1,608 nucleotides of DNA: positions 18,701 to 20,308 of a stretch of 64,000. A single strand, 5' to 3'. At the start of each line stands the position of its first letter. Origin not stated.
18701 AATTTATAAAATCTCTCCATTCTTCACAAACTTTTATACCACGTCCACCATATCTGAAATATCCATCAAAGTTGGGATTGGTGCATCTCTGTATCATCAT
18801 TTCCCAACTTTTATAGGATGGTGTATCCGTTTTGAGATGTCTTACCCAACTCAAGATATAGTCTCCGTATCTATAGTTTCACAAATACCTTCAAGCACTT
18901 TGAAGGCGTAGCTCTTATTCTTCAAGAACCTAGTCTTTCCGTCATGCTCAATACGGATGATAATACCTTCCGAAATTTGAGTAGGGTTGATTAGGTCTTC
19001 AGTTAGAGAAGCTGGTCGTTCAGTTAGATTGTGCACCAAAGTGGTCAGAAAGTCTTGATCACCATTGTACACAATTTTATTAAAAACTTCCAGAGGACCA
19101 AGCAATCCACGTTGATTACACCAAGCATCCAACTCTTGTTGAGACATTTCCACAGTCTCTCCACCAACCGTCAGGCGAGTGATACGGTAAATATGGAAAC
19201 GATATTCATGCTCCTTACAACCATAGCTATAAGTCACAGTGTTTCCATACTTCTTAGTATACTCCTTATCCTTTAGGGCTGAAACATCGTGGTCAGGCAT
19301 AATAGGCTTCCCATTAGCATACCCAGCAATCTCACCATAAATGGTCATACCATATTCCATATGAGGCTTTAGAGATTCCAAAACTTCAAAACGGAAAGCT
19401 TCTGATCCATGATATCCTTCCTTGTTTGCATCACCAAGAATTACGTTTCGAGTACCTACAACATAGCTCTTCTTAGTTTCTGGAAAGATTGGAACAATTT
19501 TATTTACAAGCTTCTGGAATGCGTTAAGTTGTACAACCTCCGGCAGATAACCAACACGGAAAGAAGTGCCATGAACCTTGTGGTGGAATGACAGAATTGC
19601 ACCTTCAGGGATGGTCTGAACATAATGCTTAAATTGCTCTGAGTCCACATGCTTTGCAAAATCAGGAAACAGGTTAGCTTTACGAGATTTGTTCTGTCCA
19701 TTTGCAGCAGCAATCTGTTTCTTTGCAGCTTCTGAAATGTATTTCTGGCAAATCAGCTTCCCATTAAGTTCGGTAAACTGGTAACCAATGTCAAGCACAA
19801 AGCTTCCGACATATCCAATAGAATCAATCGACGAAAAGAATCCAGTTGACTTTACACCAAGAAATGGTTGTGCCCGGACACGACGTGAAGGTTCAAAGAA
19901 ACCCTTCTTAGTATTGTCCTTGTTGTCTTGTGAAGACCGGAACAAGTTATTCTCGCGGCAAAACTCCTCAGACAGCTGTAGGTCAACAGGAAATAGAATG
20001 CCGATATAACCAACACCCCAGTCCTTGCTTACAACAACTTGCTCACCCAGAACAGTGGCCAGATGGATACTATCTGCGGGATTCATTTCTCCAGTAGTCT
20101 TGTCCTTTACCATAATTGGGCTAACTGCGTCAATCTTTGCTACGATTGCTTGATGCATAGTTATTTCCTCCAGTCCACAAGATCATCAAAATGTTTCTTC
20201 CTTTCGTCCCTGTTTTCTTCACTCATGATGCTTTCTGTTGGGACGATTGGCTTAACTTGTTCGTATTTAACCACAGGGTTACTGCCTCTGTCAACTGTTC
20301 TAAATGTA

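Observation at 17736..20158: Candidate RNA-repair module: kinase-only Pnk-like protein adjacent to an Rnl2-like RNA ligase, near a phage tRNA set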

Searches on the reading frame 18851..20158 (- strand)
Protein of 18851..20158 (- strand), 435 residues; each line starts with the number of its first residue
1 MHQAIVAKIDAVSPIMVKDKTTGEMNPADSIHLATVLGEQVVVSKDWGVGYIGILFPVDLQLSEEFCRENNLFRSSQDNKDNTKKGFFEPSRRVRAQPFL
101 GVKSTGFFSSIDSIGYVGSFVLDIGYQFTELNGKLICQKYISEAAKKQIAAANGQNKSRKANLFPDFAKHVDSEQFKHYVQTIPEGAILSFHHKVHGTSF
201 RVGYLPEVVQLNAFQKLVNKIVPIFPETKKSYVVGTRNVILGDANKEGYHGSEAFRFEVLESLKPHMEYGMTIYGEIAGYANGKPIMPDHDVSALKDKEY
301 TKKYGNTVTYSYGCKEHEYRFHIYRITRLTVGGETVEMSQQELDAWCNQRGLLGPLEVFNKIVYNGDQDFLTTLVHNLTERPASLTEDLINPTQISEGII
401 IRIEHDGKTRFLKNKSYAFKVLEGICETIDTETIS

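Call 3: search_protein_families(library=pfam, proteins=[window:18851-20158:-], max_evalue=0.01)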
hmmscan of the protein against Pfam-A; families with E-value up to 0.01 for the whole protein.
window:18851-20158:- (435 aa): 1 family
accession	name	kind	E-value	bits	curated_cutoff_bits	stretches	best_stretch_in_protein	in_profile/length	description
PF09414.15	RNA_ligase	-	3e-07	31.2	27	1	193-407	7-161/171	RNA ligase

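Call 4: search_protein_families(library=phrogs, proteins=[window:18851-20158:-], max_evalue=0.001)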
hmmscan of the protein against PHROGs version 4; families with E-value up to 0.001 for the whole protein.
window:18851-20158:- (435 aa): 1 family
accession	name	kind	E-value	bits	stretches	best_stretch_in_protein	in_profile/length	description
phrog_968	-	DNA, RNA and nucleotide metabolism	6.9e-42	144.8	1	22-424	19-393/398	RNA ligase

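Call 6: search_solved_structures(query=window:18851-20158:-, max_evalue=1, show_alignments=3)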
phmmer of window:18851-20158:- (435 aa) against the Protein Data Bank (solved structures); distinct sequences matched with E-value up to 1: 6.
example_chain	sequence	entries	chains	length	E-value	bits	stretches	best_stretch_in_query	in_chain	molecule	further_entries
7awy_A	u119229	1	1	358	6.8e-05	25.2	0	79-113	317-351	Scone-R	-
7awz_A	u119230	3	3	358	0.00052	22.3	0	79-114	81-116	Scone-E | SconeE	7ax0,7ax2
6tjf_A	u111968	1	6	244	0.012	17.8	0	79-113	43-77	Cake6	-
6tje_A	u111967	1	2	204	0.037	16.1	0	79-113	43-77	Cake5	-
6tjd_A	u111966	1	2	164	0.14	14.2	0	79-113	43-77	Cake4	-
6tjc_A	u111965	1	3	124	0.68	12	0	79-113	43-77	Cake3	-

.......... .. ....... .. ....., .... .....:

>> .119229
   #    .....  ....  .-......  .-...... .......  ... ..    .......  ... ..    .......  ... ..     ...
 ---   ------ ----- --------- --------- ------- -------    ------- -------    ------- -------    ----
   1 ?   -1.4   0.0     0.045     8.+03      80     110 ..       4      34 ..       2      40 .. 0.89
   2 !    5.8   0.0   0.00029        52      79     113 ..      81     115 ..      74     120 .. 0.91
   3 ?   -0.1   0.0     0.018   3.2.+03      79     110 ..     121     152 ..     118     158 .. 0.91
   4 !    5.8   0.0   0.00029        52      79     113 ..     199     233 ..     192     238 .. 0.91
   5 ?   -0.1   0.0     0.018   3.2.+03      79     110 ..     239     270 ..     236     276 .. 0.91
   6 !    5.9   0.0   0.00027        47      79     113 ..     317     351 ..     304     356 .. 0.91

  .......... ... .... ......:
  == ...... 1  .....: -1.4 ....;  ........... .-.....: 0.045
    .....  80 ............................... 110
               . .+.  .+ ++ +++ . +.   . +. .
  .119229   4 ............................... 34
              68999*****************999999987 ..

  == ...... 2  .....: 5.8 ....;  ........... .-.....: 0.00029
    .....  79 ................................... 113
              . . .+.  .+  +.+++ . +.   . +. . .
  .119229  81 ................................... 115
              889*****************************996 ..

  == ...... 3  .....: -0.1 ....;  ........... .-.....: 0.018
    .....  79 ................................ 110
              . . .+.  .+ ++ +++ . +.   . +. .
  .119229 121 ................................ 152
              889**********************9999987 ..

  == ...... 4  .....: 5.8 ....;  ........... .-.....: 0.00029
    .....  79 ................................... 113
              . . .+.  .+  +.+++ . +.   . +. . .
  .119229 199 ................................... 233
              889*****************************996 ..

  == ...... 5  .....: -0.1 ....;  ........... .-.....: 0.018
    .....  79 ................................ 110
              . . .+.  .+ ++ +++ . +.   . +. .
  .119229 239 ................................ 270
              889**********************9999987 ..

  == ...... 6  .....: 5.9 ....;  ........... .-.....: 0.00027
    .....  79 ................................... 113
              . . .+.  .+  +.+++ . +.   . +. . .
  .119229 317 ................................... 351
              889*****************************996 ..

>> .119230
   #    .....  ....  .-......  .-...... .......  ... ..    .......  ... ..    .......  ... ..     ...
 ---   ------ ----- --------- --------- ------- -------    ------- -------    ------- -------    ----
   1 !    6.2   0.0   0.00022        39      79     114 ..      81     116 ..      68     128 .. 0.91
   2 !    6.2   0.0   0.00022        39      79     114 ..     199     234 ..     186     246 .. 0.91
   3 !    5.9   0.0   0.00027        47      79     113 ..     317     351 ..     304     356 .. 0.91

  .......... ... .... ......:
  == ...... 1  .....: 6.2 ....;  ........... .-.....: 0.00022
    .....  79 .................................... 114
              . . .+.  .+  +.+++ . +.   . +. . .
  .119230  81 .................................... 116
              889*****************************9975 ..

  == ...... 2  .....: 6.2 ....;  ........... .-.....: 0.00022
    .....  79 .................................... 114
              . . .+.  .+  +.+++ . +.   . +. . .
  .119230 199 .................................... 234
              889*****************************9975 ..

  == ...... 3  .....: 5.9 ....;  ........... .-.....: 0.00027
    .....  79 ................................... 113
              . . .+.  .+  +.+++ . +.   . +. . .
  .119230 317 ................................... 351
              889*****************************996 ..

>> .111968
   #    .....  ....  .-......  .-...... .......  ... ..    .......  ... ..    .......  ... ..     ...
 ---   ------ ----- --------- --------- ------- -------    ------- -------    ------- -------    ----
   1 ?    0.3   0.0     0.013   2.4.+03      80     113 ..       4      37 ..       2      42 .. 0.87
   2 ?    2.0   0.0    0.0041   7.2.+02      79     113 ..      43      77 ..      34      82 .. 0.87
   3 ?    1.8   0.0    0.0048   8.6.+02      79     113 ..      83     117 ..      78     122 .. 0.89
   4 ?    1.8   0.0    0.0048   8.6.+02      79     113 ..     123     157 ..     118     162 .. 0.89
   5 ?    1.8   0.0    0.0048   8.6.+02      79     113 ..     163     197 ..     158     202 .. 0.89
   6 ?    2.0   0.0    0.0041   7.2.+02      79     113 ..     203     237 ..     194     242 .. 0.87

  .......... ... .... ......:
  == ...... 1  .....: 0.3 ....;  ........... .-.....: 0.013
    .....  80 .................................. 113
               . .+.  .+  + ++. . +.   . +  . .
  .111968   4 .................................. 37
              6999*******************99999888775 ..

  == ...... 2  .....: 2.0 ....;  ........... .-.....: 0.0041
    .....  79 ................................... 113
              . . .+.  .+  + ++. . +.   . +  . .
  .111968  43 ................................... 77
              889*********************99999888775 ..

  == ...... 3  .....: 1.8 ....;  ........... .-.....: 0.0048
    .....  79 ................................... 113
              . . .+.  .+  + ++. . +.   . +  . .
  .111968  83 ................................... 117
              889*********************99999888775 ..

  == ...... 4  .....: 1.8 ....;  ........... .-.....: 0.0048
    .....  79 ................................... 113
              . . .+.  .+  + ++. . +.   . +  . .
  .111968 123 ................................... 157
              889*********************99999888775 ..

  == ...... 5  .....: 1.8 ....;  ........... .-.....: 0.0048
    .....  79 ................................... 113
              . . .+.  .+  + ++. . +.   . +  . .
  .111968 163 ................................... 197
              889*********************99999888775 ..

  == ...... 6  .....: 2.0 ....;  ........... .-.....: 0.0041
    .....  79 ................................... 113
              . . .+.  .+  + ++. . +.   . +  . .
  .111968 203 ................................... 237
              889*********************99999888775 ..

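Call 8: search_protein_families(library=ncbifam, proteins=[window:18851-20158:-], max_evalue=0.01)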
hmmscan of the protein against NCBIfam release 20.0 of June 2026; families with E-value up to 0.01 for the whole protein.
window:18851-20158:- (435 aa): 1 family
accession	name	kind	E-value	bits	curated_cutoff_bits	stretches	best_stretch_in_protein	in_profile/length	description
TIGR02306.1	RNA_lig_DRB0094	equivalog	2e-05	23.6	151.15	1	160-280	132-236/341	RNA ligase (ATP)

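Call 9: search_dna_similar(query=window:18851-20158:-, collection=phages, mode=protein, max_rows=30)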
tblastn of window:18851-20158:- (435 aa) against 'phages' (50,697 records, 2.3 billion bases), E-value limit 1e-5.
Records with a match: 379; places in all: 380; records where one place covers at least 80% of the query: 304.
Best place of each record, by identity: <60% 379.
By first word of the organism name: Mycobacterium 296; Microbacterium 27; Gordonia 22; Prevotella 15; Bacillus 8; Alishewanella 2; Synechococcus 2; Vibrio 1; Lysinibacillus 1; Nitratidesulfovibrio 1; and 4 more.
By host as written in the record: Mycobacterium smegmatis mc2 155 208; Mycobacterium smegmatis mc#155 47; Mycobacterium smegmatis mc2155 20; Gordonia terrae 3612 20; Prevotella sp. 15; Microbacterium foliorum NRRL B-24224 SEA 9; Microbacterium foliorum NRRL B-24224 8; Mycobacterium sp. 7; and 23 more.
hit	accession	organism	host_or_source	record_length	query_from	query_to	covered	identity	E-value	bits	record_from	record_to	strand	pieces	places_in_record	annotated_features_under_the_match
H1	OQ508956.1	Alishewanella phage vB_AspM_Slicko01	Alishewanella sp. SMS8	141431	2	435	100%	45.2%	6e-113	370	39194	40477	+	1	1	putative RNA ligase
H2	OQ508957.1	Alishewanella phage vB_AspM_Slickus01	Alishewanella sp. SMS8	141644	2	435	100%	45.2%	2e-112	368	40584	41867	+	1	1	putative RNA ligase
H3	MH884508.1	Bacillus phage vB_BcoS-136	Bacillus cohnii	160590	8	430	97%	32.9%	5e-52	194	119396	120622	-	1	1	RNA ligase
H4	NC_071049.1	Bacillus phage vB_BcoS-136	Bacillus cohnii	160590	8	430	97%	32.9%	5e-52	194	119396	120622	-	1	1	RNA ligase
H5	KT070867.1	Bacillus phage PBC2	Bacillus cereus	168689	28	430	93%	33.9%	6e-49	184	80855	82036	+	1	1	2'-5' RNA ligase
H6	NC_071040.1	Bacillus phage PBC2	Bacillus cereus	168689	28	430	93%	33.9%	6e-49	184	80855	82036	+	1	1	2'-5' RNA ligase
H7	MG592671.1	Vibrio phage 2.275.O._10N.286.54.E11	Vibrio cyclitrophicus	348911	2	425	97%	32.2%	2e-56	206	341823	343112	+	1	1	RNA ligase domain protein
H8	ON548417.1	Bacillus phage vB_BanS-Thrax1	Bacillus anthracis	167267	28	430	93%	33.6%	2e-47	180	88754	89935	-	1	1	RNA ligase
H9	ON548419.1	Bacillus phage vB_BanS-Thrax3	Bacillus anthracis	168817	28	430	93%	32.8%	1e-43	169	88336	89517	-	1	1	RNA ligase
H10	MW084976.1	Bacillus phage Kirov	Bacillus cereus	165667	28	430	93%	31.4%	3e-44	171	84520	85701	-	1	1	RNA ligase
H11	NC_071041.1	Bacillus phage Kirov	Bacillus cereus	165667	28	430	93%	31.4%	3e-44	171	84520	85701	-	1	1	RNA ligase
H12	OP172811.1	Lysinibacillus phage LC76P1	Lysinibacillus capsici DO76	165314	21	425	93%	30.5%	7e-47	179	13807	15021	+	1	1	hypothetical protein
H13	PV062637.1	Nitratidesulfovibrio phage SRB7757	Nitratidesulfovibrio vulgaris ATCC7757 ...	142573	28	430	93%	29.6%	1e-35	145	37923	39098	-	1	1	record has no annotation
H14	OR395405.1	Desulfovibrio phage 7757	Desulfovibrio vulgaris ATCC 7757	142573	28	430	93%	29.6%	1e-35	145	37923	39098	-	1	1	record has no annotation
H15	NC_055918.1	Mycobacterium phage OhShagHennessy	Mycobacterium smegmatis mc2 155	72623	29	419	90%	29.4%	7e-35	143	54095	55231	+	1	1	82: RNA ligase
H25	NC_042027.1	Mycobacterium phage Pumpkin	Mycobacterium smegmatis mc2 155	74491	5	435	99%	26.0%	3e-31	132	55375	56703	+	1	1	95: RNA ligase | 94: hypothetical protein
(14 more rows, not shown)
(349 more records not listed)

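Call 10: get_annotated_region(hit=H1, flank=9000)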
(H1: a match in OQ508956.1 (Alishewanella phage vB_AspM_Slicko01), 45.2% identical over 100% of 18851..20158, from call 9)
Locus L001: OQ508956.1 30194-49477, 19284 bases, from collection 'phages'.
description: Alishewanella phage vB_AspM_Slicko01, complete genome.
organism: Alishewanella phage vB_AspM_Slicko01 (NCBI taxid 3038238)
taxonomy: Viruses; Duplodnaviria; Heunggongvirae; Uroviricota; Caudoviricetes
host: Alishewanella sp. SMS8; source: surface microlayer; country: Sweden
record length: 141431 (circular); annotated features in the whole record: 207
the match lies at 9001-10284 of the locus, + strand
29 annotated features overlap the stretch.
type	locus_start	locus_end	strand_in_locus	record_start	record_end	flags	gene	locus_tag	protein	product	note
CDS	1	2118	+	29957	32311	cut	-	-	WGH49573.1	putative rIIA protector from prophage-induced early lysis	-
CDS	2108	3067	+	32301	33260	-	-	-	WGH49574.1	rIIb protein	-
CDS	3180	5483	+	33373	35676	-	-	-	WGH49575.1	ribonucleotide reductase alpha subunit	-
CDS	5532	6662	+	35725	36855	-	-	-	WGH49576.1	ribonucleoside diphosphate reductase subunit beta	-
CDS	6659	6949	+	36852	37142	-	-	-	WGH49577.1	hypothetical protein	-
CDS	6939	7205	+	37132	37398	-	-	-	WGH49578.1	hypothetical protein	-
CDS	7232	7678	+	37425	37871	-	-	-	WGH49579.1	head completion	-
CDS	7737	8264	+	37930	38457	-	-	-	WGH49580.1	HNH homing endonuclease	-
CDS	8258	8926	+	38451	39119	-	-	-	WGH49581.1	hypothetical protein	-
CDS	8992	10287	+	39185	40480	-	-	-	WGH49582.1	putative RNA ligase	-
CDS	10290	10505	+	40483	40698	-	-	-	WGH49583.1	hypothetical protein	-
CDS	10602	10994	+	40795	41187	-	-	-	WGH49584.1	hypothetical protein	-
CDS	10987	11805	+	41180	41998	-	-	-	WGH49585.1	ribose-phosphate pyrophosphokinase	-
CDS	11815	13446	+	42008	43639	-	-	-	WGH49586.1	nicotinate phosphoribosyltransferase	-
CDS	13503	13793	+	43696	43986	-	-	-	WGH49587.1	hypothetical protein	-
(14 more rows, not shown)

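Call 11: get_annotated_region(hit=H7, flank=6000)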
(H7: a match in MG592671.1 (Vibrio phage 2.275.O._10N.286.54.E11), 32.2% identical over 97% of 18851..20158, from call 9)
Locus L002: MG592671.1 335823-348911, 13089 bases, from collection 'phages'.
description: Vibrio phage 2.275.O._10N.286.54.E11, partial genome.
organism: Vibrio phage 2.275.O._10N.286.54.E11 (NCBI taxid 1881285)
taxonomy: Viruses; Duplodnaviria; Heunggongvirae; Uroviricota; Caudoviricetes
host: Vibrio cyclitrophicus; source: iron chloride precipitation of 0.2um-filtered seawater, resuspended in oxalate solution; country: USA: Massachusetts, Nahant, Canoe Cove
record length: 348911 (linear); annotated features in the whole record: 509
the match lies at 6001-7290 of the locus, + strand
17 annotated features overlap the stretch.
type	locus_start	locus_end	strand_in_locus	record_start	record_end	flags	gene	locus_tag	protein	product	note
CDS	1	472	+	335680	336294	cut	-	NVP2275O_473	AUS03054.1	nucleophile aminohydrolase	NVP2275O_473; aclame_best_match:protein:vir:5434; tara_best_match:OM-RGC.v1.014960315; InterPro:IPR029055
CDS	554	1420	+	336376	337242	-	-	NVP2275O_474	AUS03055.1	GTP cyclohydrolase I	NVP2275O_474; tara_best_match:OM-RGC.v1.012637756; InterPro:IPR020602; kegg:none|cog:COG0302|egg:COG0302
CDS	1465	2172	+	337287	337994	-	-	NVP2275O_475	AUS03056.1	von Willebrand factor type A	NVP2275O_475; InterPro:IPR002035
CDS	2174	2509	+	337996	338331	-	-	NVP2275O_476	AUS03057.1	winged helix-turn-helix DNA-binding domain protein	NVP2275O_476; InterPro:IPR011991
CDS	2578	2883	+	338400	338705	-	-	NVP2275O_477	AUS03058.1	hypothetical protein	NVP2275O_477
CDS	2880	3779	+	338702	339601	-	-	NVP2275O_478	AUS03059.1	hypothetical protein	NVP2275O_478; tara_best_match:OM-RGC.v1.006627691; cvp_best_match:CAMPEP_0000001182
CDS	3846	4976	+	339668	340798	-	-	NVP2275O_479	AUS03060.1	hypothetical protein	NVP2275O_479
CDS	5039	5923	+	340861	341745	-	-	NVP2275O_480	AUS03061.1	coil containing protein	NVP2275O_480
CDS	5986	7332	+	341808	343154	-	-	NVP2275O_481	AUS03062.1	RNA ligase domain protein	NVP2275O_481; InterPro:IPR021122; RNA ligase domain, REL/Rln2; RNA ligase domain protein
CDS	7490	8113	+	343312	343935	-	-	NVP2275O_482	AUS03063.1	hypothetical protein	NVP2275O_482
CDS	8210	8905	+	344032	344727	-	-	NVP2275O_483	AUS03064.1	6-pyruvoyl tetrahydropterin synthase/QueD family protein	NVP2275O_483; InterPro:IPR007115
CDS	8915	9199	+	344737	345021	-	-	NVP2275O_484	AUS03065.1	chaperonin 10 Kd subunit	NVP2275O_484; cvp_best_match:NCBI_PEP_441462899; InterPro:IPR020818; pfam:PF00166|cog:COG0234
CDS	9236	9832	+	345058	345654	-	-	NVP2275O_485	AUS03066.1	hypothetical protein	NVP2275O_485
CDS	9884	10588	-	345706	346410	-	-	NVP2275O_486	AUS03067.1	hypothetical protein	NVP2275O_486; cvp_best_match:RF_PEP_414087182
CDS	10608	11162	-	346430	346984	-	-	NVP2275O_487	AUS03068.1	hypothetical protein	NVP2275O_487; cvp_best_match:RF_PEP_414087183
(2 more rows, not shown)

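Call 12: find_homologous_proteins(query=window:18851-20158:-, max_evalue=0.00001)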
Query window:18851-20158:- (435 aa): 771 proteins with E <= 0.00001 among 5369 candidates; the best 120 are listed.
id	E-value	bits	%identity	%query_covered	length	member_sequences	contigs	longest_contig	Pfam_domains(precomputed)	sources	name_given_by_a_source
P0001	8.1e-295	995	100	100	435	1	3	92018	PF09414.16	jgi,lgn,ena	-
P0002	3.9e-256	868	86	100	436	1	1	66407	PF09414.16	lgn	-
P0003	2.1e-238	809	82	100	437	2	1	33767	PF09414.16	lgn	-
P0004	4.6e-200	683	70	100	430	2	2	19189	PF09414.16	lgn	-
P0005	6.2e-166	571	60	100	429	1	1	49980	PF09414.16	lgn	-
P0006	9.3e-165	567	60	100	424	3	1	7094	PF09414.16,PF21189.4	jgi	-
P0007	1.2e-163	563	60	100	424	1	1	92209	PF09414.16,PF21189.4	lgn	-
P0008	4.4e-163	561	60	100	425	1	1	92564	PF09414.16,PF21189.4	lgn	-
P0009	1.8e-162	559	60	100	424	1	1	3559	PF09414.16,PF21189.4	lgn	-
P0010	2.0e-161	556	59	100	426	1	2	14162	PF09414.16,PF21189.4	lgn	-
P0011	1.0e-160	553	58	100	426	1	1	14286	PF09414.16,PF21189.4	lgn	-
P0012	1.3e-160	553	59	100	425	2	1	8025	PF21189.4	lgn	-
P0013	3.0e-160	552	59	100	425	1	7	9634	PF09414.16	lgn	-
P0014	5.2e-160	551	58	100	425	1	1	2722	PF09414.16,PF21189.4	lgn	-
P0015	7.9e-159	547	58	99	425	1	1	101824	PF09414.16,PF21189.4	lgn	-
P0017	1.4e-157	543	58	100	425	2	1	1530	PF09414.16,PF21189.4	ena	-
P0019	8.0e-156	537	57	100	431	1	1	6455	PF21189.4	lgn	-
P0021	2.7e-155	536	56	100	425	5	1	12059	PF09414.16,PF21189.4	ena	-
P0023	7.0e-155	534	56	100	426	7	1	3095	PF09414.16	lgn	-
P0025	1.6e-154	533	57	100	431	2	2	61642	PF21189.4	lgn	-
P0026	1.7e-154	533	57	99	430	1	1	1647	PF09414.16,PF21189.4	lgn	-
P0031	1.1e-153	530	57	100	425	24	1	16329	PF09414.16,PF21189.4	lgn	-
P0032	1.8e-153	530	56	100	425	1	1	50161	PF09414.16,PF21189.4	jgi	jgi:hypothetical protein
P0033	2.8e-153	529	57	99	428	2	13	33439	PF09414.16,PF21189.4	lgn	-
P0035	5.7e-153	528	56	100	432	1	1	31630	PF09414.16,PF21189.4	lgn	-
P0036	8.1e-153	527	57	100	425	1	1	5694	PF09414.16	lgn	-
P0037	1.2e-152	527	56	100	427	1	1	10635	PF09414.16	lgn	-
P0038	1.3e-152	527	57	99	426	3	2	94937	PF21189.4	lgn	-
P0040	4.4e-152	525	56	100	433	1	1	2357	PF21189.4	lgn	-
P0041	7.2e-152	524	57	100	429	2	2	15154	PF09414.16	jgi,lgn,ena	-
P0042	8.2e-152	524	55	100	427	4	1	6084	PF21189.4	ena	-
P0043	5.6e-151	521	57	100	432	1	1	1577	PF09414.16,PF21189.4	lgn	-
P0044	6.3e-151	521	56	100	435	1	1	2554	PF21189.4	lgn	-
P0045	1.1e-150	520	55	100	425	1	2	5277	PF09414.16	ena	-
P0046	1.4e-150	520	55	100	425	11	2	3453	PF09414.16,PF21189.4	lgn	-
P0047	1.4e-150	520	55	100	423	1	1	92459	PF09414.16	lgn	-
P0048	1.9e-150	520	56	99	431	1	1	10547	PF09414.16,PF21189.4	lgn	-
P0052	1.0e-149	517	57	99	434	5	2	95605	PF09414.16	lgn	-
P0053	1.1e-149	517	56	100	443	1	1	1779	PF21189.4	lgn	-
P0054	1.2e-149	517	57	97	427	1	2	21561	PF09414.16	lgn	-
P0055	1.6e-149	517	54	100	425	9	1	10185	PF09414.16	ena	-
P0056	5.8e-149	515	54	100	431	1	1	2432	PF09414.16,PF21189.4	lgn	-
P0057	1.4e-148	513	56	100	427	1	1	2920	PF09414.16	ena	-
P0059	4.8e-148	512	56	100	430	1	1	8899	PF09414.16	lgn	-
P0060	7.8e-148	511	56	100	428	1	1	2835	PF09414.16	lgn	-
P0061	1.2e-147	510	55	100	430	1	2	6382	PF09414.16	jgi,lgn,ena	jgi:hypothetical protein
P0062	6.1e-147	508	54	99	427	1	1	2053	PF09414.16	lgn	-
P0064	1.2e-146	507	54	100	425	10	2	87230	PF09414.16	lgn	-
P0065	1.3e-146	507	54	100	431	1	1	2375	PF21189.4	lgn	-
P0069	2.4e-146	506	55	99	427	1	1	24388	PF09414.16,PF21189.4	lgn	-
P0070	3.0e-146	506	55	97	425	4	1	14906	PF09414.16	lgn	-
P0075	2.1e-144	500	53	100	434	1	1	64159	PF09414.16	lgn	-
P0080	6.2e-144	498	54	97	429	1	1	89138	PF09414.16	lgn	-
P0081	1.6e-143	497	53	100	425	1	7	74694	PF09414.16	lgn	-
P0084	1.3e-142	494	56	100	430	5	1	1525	PF09414.16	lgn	-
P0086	5.4e-142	492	53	100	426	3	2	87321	PF09414.16,PF21189.4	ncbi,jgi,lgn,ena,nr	ncbi:MAG: hypothetical protein M0R77_07890 [Gammaproteobacteria bacterium]|nr:hypothetical protein [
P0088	2.1e-141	490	53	100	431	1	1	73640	PF09414.16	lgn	-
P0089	4.1e-141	489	53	100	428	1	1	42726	PF09414.16,PF21189.4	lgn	-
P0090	6.7e-141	488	53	99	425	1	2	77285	PF21189.4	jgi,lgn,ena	jgi:hypothetical protein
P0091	7.9e-141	488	53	100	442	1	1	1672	PF21189.4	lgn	-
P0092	1.6e-140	487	54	99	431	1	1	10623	PF09414.16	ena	-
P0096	1.4e-139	484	51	100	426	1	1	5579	PF09414.16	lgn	-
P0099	4.6e-139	482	51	100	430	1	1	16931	PF21189.4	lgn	-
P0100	5.2e-139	482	53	99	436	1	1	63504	PF21189.4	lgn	-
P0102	9.4e-139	481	53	100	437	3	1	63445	PF21189.4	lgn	-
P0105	1.8e-138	480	53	100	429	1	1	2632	PF09414.16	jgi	jgi:hypothetical protein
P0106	3.1e-138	479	52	97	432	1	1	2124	PF21189.4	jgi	-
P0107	3.5e-138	479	53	99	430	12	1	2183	PF09414.16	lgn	-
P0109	3.7e-138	479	53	100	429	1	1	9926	PF09414.16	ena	-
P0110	3.8e-138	479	52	100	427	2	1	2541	PF09414.16,PF21189.4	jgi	-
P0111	4.8e-138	479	54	99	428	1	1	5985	PF09414.16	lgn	-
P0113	8.5e-138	478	52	100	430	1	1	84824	PF09414.16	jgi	jgi:hypothetical protein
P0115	1.9e-137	477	53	99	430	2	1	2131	PF09414.16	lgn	-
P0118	3.8e-137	476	52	100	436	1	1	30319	PF21189.4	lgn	-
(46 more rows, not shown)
